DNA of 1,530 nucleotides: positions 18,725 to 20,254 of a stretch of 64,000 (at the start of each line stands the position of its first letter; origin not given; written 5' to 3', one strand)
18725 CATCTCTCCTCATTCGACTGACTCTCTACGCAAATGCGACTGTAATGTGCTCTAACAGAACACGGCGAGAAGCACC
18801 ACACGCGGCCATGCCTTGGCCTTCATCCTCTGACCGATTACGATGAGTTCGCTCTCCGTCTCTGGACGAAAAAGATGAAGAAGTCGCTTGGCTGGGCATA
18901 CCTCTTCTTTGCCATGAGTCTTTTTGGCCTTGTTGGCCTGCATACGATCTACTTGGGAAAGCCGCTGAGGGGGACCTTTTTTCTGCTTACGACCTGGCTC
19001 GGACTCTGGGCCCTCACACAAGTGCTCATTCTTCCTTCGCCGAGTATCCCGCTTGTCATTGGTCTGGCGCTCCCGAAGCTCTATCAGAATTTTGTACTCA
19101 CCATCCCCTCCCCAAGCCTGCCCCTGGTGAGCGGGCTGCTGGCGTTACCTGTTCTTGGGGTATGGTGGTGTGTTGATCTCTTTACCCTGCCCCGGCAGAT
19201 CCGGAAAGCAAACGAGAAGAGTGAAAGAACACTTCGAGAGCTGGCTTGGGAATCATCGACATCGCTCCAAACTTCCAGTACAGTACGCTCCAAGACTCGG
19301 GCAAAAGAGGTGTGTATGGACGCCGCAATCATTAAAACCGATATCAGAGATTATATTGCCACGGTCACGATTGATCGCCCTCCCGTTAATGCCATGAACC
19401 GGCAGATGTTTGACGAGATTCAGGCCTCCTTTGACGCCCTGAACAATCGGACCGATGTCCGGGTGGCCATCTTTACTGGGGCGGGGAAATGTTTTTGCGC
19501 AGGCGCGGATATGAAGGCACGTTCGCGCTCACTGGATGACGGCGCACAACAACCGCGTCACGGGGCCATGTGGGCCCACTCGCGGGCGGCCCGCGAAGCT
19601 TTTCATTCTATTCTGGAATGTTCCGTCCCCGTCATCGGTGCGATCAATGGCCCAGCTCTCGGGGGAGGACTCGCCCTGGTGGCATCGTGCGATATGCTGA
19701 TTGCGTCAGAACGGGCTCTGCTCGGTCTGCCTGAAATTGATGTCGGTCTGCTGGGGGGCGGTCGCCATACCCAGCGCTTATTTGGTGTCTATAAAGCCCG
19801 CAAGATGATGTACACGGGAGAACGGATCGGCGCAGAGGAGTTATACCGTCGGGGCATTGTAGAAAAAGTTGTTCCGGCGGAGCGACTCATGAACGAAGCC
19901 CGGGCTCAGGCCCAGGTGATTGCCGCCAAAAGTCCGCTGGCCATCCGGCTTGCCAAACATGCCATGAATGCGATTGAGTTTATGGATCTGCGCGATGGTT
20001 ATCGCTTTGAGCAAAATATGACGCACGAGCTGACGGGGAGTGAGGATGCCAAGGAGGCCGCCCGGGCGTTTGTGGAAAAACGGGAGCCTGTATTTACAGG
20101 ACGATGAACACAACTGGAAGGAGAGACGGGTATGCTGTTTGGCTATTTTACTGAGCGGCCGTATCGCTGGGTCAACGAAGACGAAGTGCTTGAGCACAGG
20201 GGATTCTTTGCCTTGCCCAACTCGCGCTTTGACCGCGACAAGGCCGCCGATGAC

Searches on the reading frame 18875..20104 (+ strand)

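Call 69: search_protein_families(library=pfam, max_evalue=0.001, proteins=[window:18875-20104:+])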
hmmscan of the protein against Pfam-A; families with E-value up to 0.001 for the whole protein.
window:18875-20104:+ (410 aa): 3 families
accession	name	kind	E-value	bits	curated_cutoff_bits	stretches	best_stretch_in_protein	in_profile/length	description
PF00378.25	ECH_1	-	4.1e-55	187.3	27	1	159-409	4-250/251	Enoyl-CoA hydratase/isomerase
PF16113.10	ECH_2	-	3.5e-28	99.5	27.2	1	162-338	2-177/335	Enoyl-CoA hydratase/isomerase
PF05154.21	TM2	-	0.00013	22.6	27.9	1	2-48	2-48/51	TM2 domain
